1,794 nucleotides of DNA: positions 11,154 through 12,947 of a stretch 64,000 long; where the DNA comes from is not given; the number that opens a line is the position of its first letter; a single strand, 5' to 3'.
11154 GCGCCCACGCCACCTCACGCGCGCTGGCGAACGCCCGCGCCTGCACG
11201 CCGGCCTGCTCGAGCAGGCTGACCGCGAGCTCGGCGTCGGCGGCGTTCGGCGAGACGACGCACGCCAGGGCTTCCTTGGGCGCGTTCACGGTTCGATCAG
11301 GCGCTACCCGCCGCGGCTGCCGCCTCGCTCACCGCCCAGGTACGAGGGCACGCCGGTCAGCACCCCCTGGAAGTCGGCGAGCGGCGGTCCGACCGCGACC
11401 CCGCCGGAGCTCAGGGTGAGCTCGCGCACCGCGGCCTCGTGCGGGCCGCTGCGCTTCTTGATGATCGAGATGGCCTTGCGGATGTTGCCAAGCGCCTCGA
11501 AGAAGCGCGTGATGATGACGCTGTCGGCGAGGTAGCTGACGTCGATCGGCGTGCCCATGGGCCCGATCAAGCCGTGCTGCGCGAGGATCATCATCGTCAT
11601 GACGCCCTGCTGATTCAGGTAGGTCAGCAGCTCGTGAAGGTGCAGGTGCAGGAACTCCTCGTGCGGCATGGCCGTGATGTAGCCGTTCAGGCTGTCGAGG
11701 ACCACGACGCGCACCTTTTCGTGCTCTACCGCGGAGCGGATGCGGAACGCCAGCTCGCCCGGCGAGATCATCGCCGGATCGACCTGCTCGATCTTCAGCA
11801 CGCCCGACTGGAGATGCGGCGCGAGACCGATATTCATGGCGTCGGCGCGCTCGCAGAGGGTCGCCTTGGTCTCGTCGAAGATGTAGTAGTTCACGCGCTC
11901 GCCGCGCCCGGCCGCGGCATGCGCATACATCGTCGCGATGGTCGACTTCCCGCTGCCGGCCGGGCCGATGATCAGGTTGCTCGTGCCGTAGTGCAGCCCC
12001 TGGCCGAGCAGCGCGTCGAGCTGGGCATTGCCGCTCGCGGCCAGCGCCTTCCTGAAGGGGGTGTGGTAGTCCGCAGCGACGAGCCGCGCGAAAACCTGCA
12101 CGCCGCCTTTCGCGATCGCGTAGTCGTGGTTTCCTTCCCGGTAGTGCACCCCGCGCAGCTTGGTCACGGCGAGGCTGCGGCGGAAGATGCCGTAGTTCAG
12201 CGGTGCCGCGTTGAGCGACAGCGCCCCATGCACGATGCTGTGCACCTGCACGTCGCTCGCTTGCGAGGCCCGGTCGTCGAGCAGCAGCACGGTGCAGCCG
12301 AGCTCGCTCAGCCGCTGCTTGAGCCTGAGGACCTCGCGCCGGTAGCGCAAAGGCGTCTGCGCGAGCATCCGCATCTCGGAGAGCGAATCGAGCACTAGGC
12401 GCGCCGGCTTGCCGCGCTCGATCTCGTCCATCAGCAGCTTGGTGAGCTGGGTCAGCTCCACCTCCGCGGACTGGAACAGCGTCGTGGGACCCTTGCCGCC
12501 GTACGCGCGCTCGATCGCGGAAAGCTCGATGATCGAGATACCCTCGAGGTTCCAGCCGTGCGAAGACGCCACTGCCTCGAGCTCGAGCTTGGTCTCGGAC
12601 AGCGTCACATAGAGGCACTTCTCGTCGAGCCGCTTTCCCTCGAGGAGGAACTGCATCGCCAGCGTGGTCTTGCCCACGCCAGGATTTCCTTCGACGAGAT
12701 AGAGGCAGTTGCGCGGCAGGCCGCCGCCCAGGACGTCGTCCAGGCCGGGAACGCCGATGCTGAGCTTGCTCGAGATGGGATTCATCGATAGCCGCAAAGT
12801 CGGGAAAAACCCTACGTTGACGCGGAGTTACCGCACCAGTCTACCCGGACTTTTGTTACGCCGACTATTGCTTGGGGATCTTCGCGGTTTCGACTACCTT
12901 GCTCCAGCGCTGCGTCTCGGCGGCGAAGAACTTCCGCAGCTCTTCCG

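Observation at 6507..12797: KaiC-like ATPase heads a four-gene two-component operon with no KaiA or KaiB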

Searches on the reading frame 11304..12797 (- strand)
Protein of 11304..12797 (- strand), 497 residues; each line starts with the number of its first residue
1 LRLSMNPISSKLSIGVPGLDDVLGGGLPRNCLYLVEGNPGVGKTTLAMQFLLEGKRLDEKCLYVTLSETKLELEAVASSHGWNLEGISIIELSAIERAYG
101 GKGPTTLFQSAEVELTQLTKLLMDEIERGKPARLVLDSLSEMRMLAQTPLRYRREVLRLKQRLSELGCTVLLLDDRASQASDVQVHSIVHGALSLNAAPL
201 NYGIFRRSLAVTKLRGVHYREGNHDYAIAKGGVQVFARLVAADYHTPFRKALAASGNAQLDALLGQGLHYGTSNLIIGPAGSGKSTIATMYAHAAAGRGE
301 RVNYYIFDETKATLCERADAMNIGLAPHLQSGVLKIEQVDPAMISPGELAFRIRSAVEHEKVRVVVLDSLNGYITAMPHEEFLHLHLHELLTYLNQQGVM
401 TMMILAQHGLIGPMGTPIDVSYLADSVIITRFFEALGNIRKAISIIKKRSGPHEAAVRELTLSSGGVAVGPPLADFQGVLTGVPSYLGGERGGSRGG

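Call 4: search_protein_families(library=pfam, proteins=[window:11304-12797:-], max_evalue=0.01)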
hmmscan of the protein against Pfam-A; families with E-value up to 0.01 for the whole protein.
window:11304-12797:- (497 aa): 26 families (the best 25 are shown)
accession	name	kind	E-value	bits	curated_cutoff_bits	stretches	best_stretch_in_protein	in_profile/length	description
PF06745.19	ATPase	-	4.4e-66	223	26.6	2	13-237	2-228/231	KaiC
PF13481.12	AAA_25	-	1.2e-12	48.3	27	2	259-371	21-153/195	AAA domain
PF13191.12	AAA_16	-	7.5e-10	40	32.6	2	259-371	11-142/167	AAA ATPase domain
PF20720.3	nSTAND3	-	6.4e-09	36.1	27.2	1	33-64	20-51/155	Novel STAND NTPase 3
PF24883.2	NPHP3_N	-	1.3e-08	35.6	24.8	1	30-144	22-138/164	Nephrocystin 3, N-terminal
PF13401.12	AAA_22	-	6.4e-08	33.4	27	0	275-368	9-91/130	AAA domain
PF13173.12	AAA_14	-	1e-06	29.2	27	0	32-75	4-46/129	AAA domain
PF25199.1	nSTAND_NTPase5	-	3.2e-06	27.5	34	0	275-313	45-82/145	Novel STAND NTPase 5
PF05729.18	NACHT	-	3.7e-06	27.3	26.7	0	34-53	4-23/167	NACHT domain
PF03796.21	DnaB_C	-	3.8e-06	26.9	27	0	15-55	5-44/255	DnaB-like helicase C terminal domain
PF07728.20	AAA_5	-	7.7e-06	26.4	22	0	275-307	3-33/139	AAA domain (dynein-related subfamily)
PF01695.23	IstB_IS21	-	1.1e-05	25.5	24.1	0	275-309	96-130/238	IstB-like ATP binding protein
PF13555.12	AAA_29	-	2.6e-05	24.3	27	0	273-287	24-38/61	P-loop containing region of AAA domain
PF00004.35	AAA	-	3.8e-05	24.6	21.2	0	34-53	2-21/131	ATPase family associated with various cellular activities (AAA)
PF13671.12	AAA_33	-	4.6e-05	24.2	27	0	32-94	1-33/143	AAA domain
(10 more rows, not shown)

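Call 5: search_protein_families(library=ncbifam, proteins=[window:11304-12797:-], max_evalue=0.01)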
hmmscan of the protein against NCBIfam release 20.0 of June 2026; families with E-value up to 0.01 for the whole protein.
window:11304-12797:- (497 aa): 27 families (the best 25 are shown)
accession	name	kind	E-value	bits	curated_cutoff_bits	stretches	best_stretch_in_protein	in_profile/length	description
NF006799.0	PRK09302.1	equivalog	7.5e-72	242.5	408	1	10-486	11-488/515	circadian clock protein KaiC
TIGR02655.1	circ_KaiC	equivalog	9.9e-44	149.8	546.25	1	11-486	2-478/484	circadian clock protein KaiC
TIGR03880.1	KaiC_arch_3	hypoth_equivalog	3.6e-38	131.3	249.45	2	15-236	1-218/224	KaiC domain-containing protein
TIGR03881.1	KaiC_arch_4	hypoth_equivalog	2.5e-29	102.6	247.8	2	11-228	2-220/231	KaiC domain-containing protein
TIGR03877.1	thermo_KaiC_1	hypoth_equivalog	1e-27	97.2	307.25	1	11-236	3-233/238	KaiC domain-containing protein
NF004723.0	PRK06067.1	subfamily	3.8e-21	75.7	194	2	250-403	13-169/243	flagellar accessory protein FlaH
NF052589.1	ArlH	equivalog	1.4e-17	64.2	215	2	256-445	5-197/229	archaellum protein ArlH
TIGR00416.1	sms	equivalog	5.9e-16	58.3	403.05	2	11-142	75-182/454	DNA repair protein RadA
NF006861.0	PRK09361.1-1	equivalog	1.7e-11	44.2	278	2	9-65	2-58/235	DNA repair and recombination protein RadB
TIGR02237.1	recomb_radB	equivalog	4.5e-11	43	172.4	2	260-381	1-117/210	DNA repair and recombination protein RadB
TIGR03878.1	thermo_KaiC_2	hypoth_equivalog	6.6e-09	35.5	232.2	1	276-375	41-145/259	KaiC domain-containing protein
TIGR03600.1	phage_DnaB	exception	3.9e-08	32.7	498.65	1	11-96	176-263/421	phage replicative helicase, DnaB family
NF006320.0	PRK08533.1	equivalog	2.1e-07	30.8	215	1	259-447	12-200/230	flagellar accessory protein FlaH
NF003301.0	PRK04301.1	equivalog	1.7e-06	27.5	259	1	10-52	81-123/316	DNA repair and recombination protein RadA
NF004629.0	PRK05973.1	equivalog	2.3e-06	26.8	156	1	32-79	66-113/237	DNA helicase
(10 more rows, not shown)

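Call 8: find_homologous_proteins(query=window:11304-12797:-, max_evalue=1e-20)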
Query window:11304-12797:- (497 aa): 8000 proteins with E <= 1e-20 among 8000 candidates; the best 120 are listed.
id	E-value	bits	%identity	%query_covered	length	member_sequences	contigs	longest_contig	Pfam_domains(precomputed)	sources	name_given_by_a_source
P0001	0.0e+0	1018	95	97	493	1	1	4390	PF13173.13,PF06745.20,PF03796.22,PF23442.2,PF13401.13,PF07728.21,PF13191.13,PF01695.24,PF24883.3,PF05729.19,PF25199.2,PF13481.13,PF20720.4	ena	-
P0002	6.4e-293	990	90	99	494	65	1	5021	PF13173.13,PF06745.20,PF03796.22,PF13555.13,PF13401.13,PF00154.28,PF01637.25,PF07728.21,PF13191.13,PF01695.24,PF24883.3,PF05729.19,PF25199.2,PF13481.13,PF20720.4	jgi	jgi:circadian clock protein KaiC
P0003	1.1e-290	982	89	99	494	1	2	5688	PF13173.13,PF06745.20,PF03796.22,PF23442.2,PF00004.36,PF13401.13,PF00154.28,PF07728.21,PF13191.13,PF01695.24,PF24883.3,PF05625.18,PF05729.19,PF25199.2,PF13481.13,PF20720.4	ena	-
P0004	6.1e-287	970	88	99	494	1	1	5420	PF13173.13,PF06745.20,PF03796.22,PF13555.13,PF13671.13,PF00004.36,PF13401.13,PF01637.25,PF07728.21,PF13191.13,PF01695.24,PF24883.3,PF05625.18,PF05729.19,PF25199.2,PF13481.13,PF20720.4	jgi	jgi:circadian clock protein KaiC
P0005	1.9e-285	965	89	99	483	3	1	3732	PF13173.13,PF06745.20,PF03796.22,PF13401.13,PF00154.28,PF07728.21,PF13191.13,PF01695.24,PF24883.3,PF05625.18,PF05729.19,PF25199.2,PF13481.13,PF20720.4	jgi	jgi:circadian clock protein KaiC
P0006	3.7e-285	964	87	99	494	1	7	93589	PF13173.13,PF06745.20,PF03796.22,PF13671.13,PF13401.13,PF07728.21,PF13191.13,PF01695.24,PF24883.3,PF05729.19,PF25199.2,PF13481.13,PF20720.4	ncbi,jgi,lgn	ncbi:MAG TPA: ATPase domain-containing protein [Burkholderiales bacterium]|jgi:circadian clock prote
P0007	1.2e-284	963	87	99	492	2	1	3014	PF13173.13,PF06745.20,PF01695.24,PF03796.22,PF24883.3,PF05729.19,PF13401.13,PF00154.28,PF13481.13,PF20720.4,PF13191.13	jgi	jgi:circadian clock protein KaiC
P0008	9.9e-284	959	87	97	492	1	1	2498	PF13173.13,PF06745.20,PF01695.24,PF03796.22,PF24883.3,PF13401.13,PF13481.13,PF20720.4,PF13191.13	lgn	-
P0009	1.7e-283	959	87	99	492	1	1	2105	PF13173.13,PF06745.20,PF03796.22,PF13401.13,PF00154.28,PF13191.13,PF01695.24,PF24883.3,PF05625.18,PF05729.19,PF13481.13,PF20720.4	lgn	-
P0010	1.1e-280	949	86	99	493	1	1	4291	PF13173.13,PF06745.20,PF03796.22,PF13604.13,PF13671.13,PF13401.13,PF00154.28,PF01637.25,PF07728.21,PF13191.13,PF01695.24,PF24883.3,PF05729.19,PF25199.2,PF13481.13,PF20720.4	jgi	jgi:circadian clock protein KaiC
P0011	9.1e-280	946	86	99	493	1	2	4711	PF13173.13,PF06745.20,PF03796.22,PF13604.13,PF13671.13,PF13401.13,PF00154.28,PF01637.25,PF07728.21,PF13191.13,PF01695.24,PF24883.3,PF00005.34,PF05729.19,PF25199.2,PF13481.13,PF20720.4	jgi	jgi:circadian clock protein KaiC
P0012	1.1e-275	933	84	100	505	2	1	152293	PF13173.13,PF06745.20,PF03796.22,PF14417.13,PF13555.13,PF00004.36,PF13401.13,PF00154.28,PF01637.25,PF07728.21,PF13191.13,PF01695.24,PF24883.3,PF00005.34,PF05729.19,PF13521.13,PF13481.13,PF20720.4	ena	-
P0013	3.0e-273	925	84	98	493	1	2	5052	PF13173.13,PF06745.20,PF03796.22,PF13671.13,PF13401.13,PF13191.13,PF01695.24,PF24883.3,PF05625.18,PF25199.2,PF13481.13,PF20720.4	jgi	jgi:circadian clock protein KaiC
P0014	4.5e-271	918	82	97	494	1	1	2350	PF13173.13,PF06745.20,PF03796.22,PF13671.13,PF13401.13,PF00154.28,PF13191.13,PF01695.24,PF24883.3,PF05625.18,PF05729.19,PF13481.13,PF20720.4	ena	-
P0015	1.6e-270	916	82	97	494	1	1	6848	PF13173.13,PF06745.20,PF03796.22,PF13671.13,PF13401.13,PF00154.28,PF13191.13,PF01695.24,PF24883.3,PF05625.18,PF05729.19,PF13481.13,PF20720.4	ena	-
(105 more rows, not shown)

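Call 10: find_related_loci(query=A1, collection=genome_contigs, flank=10000)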
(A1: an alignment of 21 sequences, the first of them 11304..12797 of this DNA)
Query A1 (497 aa) in genome_contigs; peptide patterns used: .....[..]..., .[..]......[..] (x = any residue, [..] = any of these).
131 stretches matched a pattern; 116 encode a relative of the query (tblastn E <= 1e-3); the best 80 are kept; 80 distinct loci.
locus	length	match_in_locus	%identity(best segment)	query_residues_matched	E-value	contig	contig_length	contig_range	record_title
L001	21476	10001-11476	91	4-495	0e+0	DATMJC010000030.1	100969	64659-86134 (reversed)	MAG TPA_asm: Burkholderiales bacterium isolate SMAG_U13558 k141_241893, whole genome shotgun sequence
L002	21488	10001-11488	87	1-496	0e+0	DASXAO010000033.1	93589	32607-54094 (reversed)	MAG TPA_asm: Burkholderiales bacterium isolate SMAG_U3768 k141_2045392, whole genome shotgun sequence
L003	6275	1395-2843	81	5-487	0e+0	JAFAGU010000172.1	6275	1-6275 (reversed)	MAG: Betaproteobacteria bacterium isolate CP_BE_BS_3 BE_BS_k147_9521612, whole genome shotgun sequence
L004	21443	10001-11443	74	8-488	0e+0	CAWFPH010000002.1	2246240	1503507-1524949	MAG: uncultured Gammaproteobacteria bacterium isolate MFD05442.bin.1.18 genome assembly, contig: contig_3083, whole geno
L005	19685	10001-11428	77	11-486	0e+0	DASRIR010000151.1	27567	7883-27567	MAG TPA_asm: Burkholderiales bacterium isolate SMAG_U10115 k141_1616868, whole genome shotgun sequence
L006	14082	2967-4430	75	5-492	0e+0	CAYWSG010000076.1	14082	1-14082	MAG TPA_asm: uncultured Enterobacteriaceae bacterium isolate binchicken_co350_167 genome assembly, contig: NODE_4939_len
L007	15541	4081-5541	74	1-486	0e+0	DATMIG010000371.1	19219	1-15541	MAG TPA_asm: Burkholderiales bacterium isolate SMAG_U13536 k141_290567, whole genome shotgun sequence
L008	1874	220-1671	73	9-491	0e+0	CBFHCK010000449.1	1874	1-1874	MAG TPA_asm: uncultured Spongiibacteraceae bacterium isolate SRR29654721_concoct_3 genome assembly, contig: ERZ27252565.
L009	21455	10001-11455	65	3-488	0e+0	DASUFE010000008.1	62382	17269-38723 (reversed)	MAG TPA_asm: Gammaproteobacteria bacterium isolate SMAG_U1371 k141_1639016, whole genome shotgun sequence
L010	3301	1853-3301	67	3-484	0e+0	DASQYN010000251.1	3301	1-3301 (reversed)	MAG TPA_asm: Burkholderiales bacterium isolate SMAG_U11066 k141_159881, whole genome shotgun sequence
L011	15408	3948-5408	66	2-489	0e+0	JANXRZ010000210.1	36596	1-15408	MAG: Proteobacteria bacterium isolate 336R_metabat_400 336R_k141_2725565, whole genome shotgun sequence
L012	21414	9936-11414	66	5-497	0e+0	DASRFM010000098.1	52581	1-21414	MAG TPA_asm: Burkholderiales bacterium isolate SMAG_U10032 k141_146086, whole genome shotgun sequence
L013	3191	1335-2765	66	8-484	0e+0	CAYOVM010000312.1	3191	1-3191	MAG TPA_asm: uncultured Enterobacteriaceae bacterium isolate SRP150892_co2_9 genome assembly, contig: NODE_58744_length_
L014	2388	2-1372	65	39-495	0e+0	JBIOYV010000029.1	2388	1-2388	MAG: Burkholderiales bacterium isolate MAG021 k127_1716076, whole genome shotgun sequence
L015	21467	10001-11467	61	10-496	0e+0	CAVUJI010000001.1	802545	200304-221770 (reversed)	MAG: uncultured beta proteobacterium isolate MFD01721.bin.2.93 genome assembly, contig: contig_14104, whole genome shotg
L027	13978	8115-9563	54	11-488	2e-171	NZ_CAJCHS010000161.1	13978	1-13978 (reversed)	Nevskia soli isolate BOG_genome_mining.15, whole genome shotgun sequence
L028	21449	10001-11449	52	6-488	3e-170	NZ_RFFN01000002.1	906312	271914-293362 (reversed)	Pseudomonas songnenensis strain NEAU-ST5-5 P5_2, whole genome shotgun sequence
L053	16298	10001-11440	52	9-488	2e-165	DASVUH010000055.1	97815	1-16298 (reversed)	MAG TPA_asm: Pyrinomonadaceae bacterium isolate SMAG_U3312 k141_73339, whole genome shotgun sequence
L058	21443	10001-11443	55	11-491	3e-164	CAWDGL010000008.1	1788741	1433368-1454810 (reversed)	MAG: uncultured Acidobacteriaceae bacterium isolate MFD00964.bin.1.43 genome assembly, contig: contig_6983, whole genome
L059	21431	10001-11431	55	12-488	7e-164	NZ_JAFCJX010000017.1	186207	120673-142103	Bradyrhizobium jicamae strain SZCCT0349 NODE_17, whole genome shotgun sequence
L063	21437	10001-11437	52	11-490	3e-163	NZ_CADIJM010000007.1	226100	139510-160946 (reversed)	Achromobacter animicus strain LMG 26690 isolate LMG 26690, whole genome shotgun sequence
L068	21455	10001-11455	50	4-488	2e-161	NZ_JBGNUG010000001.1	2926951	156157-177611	Pseudoxanthomonas sp. 10H Scaffold1, whole genome shotgun sequence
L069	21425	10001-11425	53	10-484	2e-161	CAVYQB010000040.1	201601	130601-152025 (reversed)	MAG: uncultured Acidobacteriota bacterium isolate MFD09222.bin.1.225 genome assembly, contig: contig_60211, whole genome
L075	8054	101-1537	52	11-488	3e-158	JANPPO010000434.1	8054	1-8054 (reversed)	MAG: Bdellovibrionales bacterium isolate VAR_83_metabat_287 VAR_83_k141_7616996, whole genome shotgun sequence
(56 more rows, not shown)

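Call 13: search_solved_structures(query=window:11304-12797:-, max_evalue=0.00001, show_alignments=2)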
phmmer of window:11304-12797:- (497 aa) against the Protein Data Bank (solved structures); distinct sequences matched with E-value up to 0.00001: 47.
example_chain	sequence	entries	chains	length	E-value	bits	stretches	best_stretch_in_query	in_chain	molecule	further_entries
8zn5_B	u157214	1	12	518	1.8e-50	175.5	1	10-489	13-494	KaiC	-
8zn7_D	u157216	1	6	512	3.3e-43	151.5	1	10-487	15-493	KaiC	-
8zn6_F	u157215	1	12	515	2.8e-41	145.2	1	10-487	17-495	KaiC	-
7dy1_A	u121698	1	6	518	1.3e-40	143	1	11-487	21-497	Circadian clock protein kinase KaiC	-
4o0m_A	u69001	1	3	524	1.3e-40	142.9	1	11-487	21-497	Circadian clock protein kinase KaiC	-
5jwq_A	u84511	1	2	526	4.7e-40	141.1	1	11-487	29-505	Circadian clock protein kinase KaiC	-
7dyk_A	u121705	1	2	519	1.3e-38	136.4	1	10-487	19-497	Circadian clock protein kinase KaiC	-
3jzm_A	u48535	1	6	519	1.8e-38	136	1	10-487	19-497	Circadian clock protein kinase kaiC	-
1u9i_A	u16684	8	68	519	1.8e-38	136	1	10-487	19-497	KaiC | Circadian clock protein kinase kaiC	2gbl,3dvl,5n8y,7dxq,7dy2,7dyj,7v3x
7dyi_A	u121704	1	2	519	1.8e-38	136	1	10-487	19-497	Circadian clock protein kinase KaiC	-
1tf7_A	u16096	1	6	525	1.8e-38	135.9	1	10-487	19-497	KaiC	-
8jon_A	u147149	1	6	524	1.8e-38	135.9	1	11-487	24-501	Circadian clock oscillator protein KaiC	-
4ijm_A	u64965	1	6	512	2.8e-38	135.3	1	11-487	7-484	Circadian clock protein kinase KaiC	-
7wdc_A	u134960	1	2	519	2.9e-38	135.2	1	10-487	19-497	Circadian clock protein kinase KaiC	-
8wve_A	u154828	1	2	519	3.3e-38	135.1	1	10-487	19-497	Circadian clock oscillator protein KaiC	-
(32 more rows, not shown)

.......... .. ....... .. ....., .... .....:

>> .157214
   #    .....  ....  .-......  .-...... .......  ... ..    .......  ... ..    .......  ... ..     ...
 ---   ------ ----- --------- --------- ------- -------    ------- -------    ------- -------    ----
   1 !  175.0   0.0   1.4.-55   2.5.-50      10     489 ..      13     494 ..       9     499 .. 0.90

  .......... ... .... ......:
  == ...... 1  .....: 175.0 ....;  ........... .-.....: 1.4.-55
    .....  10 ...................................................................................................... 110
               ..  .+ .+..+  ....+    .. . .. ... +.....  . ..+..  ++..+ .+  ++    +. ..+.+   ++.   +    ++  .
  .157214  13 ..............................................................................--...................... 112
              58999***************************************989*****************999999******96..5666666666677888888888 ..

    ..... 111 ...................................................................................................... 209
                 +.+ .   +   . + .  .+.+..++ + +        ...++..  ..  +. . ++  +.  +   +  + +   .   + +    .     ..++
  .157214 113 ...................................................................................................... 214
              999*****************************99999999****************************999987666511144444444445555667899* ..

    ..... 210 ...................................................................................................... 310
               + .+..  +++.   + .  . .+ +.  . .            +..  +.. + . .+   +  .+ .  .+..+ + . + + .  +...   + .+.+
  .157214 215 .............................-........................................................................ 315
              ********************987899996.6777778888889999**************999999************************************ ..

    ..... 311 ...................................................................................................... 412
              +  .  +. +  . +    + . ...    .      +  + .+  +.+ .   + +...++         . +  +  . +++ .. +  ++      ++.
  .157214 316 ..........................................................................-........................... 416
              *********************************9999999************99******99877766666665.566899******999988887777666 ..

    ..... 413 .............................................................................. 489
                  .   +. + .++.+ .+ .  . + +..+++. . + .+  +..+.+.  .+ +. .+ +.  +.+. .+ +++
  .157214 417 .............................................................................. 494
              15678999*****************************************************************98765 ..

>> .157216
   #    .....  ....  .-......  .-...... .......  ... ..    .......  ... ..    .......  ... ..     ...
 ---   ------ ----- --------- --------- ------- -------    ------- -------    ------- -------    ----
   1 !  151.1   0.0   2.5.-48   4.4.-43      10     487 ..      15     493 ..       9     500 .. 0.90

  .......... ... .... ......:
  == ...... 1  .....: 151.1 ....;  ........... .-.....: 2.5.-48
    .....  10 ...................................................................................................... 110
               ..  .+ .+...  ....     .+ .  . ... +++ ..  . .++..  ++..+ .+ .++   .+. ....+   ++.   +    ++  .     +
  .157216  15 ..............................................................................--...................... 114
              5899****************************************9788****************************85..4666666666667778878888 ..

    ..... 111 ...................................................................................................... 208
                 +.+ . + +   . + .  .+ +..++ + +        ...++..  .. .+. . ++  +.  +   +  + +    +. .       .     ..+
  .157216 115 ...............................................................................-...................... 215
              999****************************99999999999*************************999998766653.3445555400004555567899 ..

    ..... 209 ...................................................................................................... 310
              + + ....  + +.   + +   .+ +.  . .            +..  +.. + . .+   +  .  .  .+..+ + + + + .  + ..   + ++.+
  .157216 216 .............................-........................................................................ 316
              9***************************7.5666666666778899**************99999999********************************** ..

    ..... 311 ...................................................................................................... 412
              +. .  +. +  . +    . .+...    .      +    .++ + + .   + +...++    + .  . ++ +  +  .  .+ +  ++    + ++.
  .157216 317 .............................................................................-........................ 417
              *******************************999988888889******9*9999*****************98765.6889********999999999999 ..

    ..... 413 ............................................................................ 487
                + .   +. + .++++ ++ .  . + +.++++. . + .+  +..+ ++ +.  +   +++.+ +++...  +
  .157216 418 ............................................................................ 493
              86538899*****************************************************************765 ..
